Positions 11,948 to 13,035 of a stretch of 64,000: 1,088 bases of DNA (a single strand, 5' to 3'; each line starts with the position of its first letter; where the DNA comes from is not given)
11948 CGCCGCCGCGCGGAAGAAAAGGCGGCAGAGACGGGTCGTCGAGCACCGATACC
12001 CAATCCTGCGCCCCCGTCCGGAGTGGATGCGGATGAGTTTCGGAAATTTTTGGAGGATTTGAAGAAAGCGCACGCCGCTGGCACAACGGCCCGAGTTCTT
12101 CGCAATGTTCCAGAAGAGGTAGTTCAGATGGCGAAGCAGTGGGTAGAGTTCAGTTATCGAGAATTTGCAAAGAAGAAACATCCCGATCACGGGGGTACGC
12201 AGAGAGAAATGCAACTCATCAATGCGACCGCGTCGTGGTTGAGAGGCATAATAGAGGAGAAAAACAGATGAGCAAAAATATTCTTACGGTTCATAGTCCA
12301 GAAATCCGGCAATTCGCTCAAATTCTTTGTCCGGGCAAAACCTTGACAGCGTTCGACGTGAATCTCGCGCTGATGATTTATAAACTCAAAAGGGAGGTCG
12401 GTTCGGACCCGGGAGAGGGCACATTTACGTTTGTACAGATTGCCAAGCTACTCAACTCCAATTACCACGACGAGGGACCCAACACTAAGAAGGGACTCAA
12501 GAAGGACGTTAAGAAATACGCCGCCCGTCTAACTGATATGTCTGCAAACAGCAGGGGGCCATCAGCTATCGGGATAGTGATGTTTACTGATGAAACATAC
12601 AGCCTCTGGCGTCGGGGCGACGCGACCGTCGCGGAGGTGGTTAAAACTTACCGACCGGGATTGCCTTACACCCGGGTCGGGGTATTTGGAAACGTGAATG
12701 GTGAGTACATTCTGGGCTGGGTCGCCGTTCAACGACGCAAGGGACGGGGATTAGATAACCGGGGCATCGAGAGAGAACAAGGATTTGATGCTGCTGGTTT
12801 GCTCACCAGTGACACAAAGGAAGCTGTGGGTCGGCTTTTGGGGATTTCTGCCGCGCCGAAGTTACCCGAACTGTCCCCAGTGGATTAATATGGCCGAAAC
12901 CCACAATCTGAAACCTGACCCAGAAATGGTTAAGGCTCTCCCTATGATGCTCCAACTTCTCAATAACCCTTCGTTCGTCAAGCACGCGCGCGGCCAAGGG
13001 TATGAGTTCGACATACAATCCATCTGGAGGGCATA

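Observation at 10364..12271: ParB-like domain, ~300-residue charged single-helix spacer and J-domain in one protein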

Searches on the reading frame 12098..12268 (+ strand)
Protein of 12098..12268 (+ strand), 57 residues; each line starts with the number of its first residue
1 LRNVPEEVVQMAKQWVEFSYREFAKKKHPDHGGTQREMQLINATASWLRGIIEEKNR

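Call 44: search_solved_structures(query=A1, max_evalue=1, show_alignments=3)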
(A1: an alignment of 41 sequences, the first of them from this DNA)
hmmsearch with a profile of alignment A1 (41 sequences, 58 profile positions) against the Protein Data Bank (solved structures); distinct sequences matched with E-value up to 1: 205 (the best 60 are shown).
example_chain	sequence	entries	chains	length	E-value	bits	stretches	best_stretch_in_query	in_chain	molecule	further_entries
1faf_A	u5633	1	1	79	4.5e-06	29.1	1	19-44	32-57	LARGE T ANTIGEN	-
6d6x_A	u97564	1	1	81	8.6e-05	25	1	18-50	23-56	Type II HSP40 co-chaperone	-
8eod_A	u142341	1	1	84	9.2e-05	24.9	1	18-50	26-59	Protein SIS1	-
4rwu_A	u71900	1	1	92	0.00011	24.6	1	18-50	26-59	Protein SIS1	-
1gh6_A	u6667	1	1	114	0.00019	23.8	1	24-44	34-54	Large T antigen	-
8grq_D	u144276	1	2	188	0.00028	23.3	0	26-46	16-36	H2B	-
2pf4_E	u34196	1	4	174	0.00036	23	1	24-44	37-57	Small T antigen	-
6qld_d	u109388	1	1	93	0.0008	21.9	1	26-47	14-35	Histone H2B.2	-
6qld_h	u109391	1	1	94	0.00082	21.8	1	26-47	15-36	Histone H2B.1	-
2n04_A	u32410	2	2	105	0.00084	21.8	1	17-54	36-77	DnaJ homolog subfamily C member 5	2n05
2guz_A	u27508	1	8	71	0.00086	21.8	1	21-50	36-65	Mitochondrial import inner membrane translocase subunit TIM14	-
2ctw_A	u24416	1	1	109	0.00091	21.7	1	17-54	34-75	DnaJ homolog subfamily C member 5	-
4wnn_B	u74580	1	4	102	0.001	21.5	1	26-47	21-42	Histone H2B.1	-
9evh_A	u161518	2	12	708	0.0017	20.8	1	24-44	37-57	Large T antigen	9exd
1id3_D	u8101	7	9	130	0.002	20.6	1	26-47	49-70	HISTONE H2B.2 | Histone H2B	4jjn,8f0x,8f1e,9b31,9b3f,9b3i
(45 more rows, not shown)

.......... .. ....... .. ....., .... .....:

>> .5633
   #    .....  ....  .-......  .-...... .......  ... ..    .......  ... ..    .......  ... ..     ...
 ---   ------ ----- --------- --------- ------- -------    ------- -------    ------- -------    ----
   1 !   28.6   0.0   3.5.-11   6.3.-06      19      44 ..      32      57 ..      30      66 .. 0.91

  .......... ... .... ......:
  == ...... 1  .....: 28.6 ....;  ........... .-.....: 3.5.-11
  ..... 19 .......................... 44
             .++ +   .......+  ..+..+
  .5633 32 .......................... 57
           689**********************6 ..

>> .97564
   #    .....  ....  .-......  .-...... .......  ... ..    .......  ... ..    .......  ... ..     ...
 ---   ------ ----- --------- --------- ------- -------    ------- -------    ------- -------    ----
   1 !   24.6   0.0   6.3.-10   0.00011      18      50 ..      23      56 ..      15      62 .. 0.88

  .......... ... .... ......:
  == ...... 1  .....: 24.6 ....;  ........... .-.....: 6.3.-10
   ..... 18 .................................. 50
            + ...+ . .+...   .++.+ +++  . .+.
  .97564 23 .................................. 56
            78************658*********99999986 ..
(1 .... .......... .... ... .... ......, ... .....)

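Call 45: search_protein_families(library=pfam, alignment_id=A1, max_evalue=1)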
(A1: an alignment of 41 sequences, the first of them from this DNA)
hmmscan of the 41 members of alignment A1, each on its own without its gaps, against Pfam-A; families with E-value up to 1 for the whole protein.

A. member 1, seq(57 aa): 1 family
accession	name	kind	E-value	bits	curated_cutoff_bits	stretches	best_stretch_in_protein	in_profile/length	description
PF00226.36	DnaJ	-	0.084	13.4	27.8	1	13-39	14-44/63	DnaJ domain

B. families by the number of members that match (of 41 scanned): 8 families
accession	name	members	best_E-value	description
PF00226.36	DnaJ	34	9e-07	DnaJ domain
PF00720.22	SSI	1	0.0049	Subtilisin inhibitor-like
PF11101.13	DUF2884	1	0.048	Protein of unknown function (DUF2884)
PF04836.17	IFRD_C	1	0.071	Interferon-related protein conserved region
PF11123.14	DNA_Packaging_2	1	0.094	DNA packaging protein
PF10186.14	ATG14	1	0.14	Vacuolar sorting 38 and autophagy-related subunit 14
PF00010.31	HLH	1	0.14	Helix-loop-helix DNA-binding domain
PF18950.5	DUF5694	1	0.16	Family of unknown function (DUF5694)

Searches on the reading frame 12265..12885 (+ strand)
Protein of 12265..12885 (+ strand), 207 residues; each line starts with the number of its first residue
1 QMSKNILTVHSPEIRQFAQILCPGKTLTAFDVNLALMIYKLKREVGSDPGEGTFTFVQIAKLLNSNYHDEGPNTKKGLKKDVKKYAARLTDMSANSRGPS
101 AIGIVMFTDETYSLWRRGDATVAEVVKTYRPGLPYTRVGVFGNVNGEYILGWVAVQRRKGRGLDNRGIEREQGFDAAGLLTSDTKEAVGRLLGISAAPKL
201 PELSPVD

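Call 3: search_protein_families(library=pfam, proteins=[window:12265-12885:+], max_evalue=1)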
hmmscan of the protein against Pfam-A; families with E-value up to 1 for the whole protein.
window:12265-12885:+ (207 aa): 0 families

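Call 4: search_protein_families(library=phrogs, proteins=[window:12265-12885:+], max_evalue=0.01)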
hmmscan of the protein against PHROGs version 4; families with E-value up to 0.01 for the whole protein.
window:12265-12885:+ (207 aa): 0 families

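Call 63: search_solved_structures(query=A3, max_evalue=5)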
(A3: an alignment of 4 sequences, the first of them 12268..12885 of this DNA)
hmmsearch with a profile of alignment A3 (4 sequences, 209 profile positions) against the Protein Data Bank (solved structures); distinct sequences matched with E-value up to 5: 22.
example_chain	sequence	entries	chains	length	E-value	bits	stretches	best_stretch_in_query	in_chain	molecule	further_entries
3j9z_SU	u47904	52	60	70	0.41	13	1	59-94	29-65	30S ribosomal protein S21 | Small ribosomal subunit protein bS21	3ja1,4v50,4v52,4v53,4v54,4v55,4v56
10fz_U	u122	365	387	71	0.42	13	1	59-94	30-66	Small ribosomal subunit protein bS21 | 30S ribosomal protein S21 | 30S ribosomal protein S2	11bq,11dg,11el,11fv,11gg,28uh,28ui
23wi_u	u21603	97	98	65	0.6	12.5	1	59-94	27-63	Small ribosomal subunit protein bS21 | 30S ribosomal protein S21 | Ribosomal protein S21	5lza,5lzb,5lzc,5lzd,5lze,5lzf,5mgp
1zx2_A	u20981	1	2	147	0.85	12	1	38-83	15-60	UBP3-associated protein BRE5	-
2qiy_A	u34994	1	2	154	0.86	12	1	38-83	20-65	UBP3-associated protein BRE5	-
9nys_A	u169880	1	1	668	1.1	11.6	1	19-65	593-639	DNA ligase 1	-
7sum_A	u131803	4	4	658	1.2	11.6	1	19-65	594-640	DNA ligase 1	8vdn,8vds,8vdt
9yhu_A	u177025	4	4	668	1.2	11.5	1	19-65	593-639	DNA ligase 1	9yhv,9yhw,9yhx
9yhy_A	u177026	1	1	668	1.2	11.5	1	19-65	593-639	DNA ligase 1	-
7sx5_A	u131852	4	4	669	1.2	11.5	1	19-65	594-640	DNA ligase 1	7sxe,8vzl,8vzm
1x9n_A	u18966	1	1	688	1.2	11.5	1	19-65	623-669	DNA ligase I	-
7qo1_A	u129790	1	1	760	1.4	11.3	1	19-65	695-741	DNA ligase 1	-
7l34_A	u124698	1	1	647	1.5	11.2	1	19-64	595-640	DNA ligase 1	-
7l35_A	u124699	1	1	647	1.5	11.2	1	19-64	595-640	DNA ligase 1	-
7qnz_A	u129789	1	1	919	1.6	11.1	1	19-65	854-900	DNA ligase 1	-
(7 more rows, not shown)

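Call 64: search_protein_families(library=pfam, alignment_id=A3, max_evalue=1)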
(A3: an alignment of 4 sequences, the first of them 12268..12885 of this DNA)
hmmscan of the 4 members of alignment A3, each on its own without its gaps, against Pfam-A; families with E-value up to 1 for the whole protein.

A. member 1, window:12268-12885:+ (206 aa): 0 families

B. families by the number of members that match (of 4 scanned): 0 families

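Call 82: find_homologous_proteins(query=A4, max_evalue=0.001)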
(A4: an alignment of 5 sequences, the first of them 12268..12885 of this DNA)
Query A4 (5 sequences) (206 aa, profile of the alignment): 3 proteins with E <= 0.001 among 5267 candidates.
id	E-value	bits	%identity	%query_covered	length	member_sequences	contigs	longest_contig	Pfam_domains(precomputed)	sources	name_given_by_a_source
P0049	4.0e-79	283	22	83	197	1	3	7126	-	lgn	-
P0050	1.3e-77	278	100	100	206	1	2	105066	-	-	-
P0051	5.2e-72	260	23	76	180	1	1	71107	-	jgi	jgi:hypothetical protein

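Call 83: search_protein_families(library=ncbifam, proteins=[window:12268-12885:+], max_evalue=1)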
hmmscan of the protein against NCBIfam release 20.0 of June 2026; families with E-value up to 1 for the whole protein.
window:12268-12885:+ (206 aa): 0 families

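Call 84: search_protein_families(library=padloc, proteins=[window:12268-12885:+], max_evalue=1)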
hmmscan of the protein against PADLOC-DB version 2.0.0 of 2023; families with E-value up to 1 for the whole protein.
window:12268-12885:+ (206 aa): 0 families
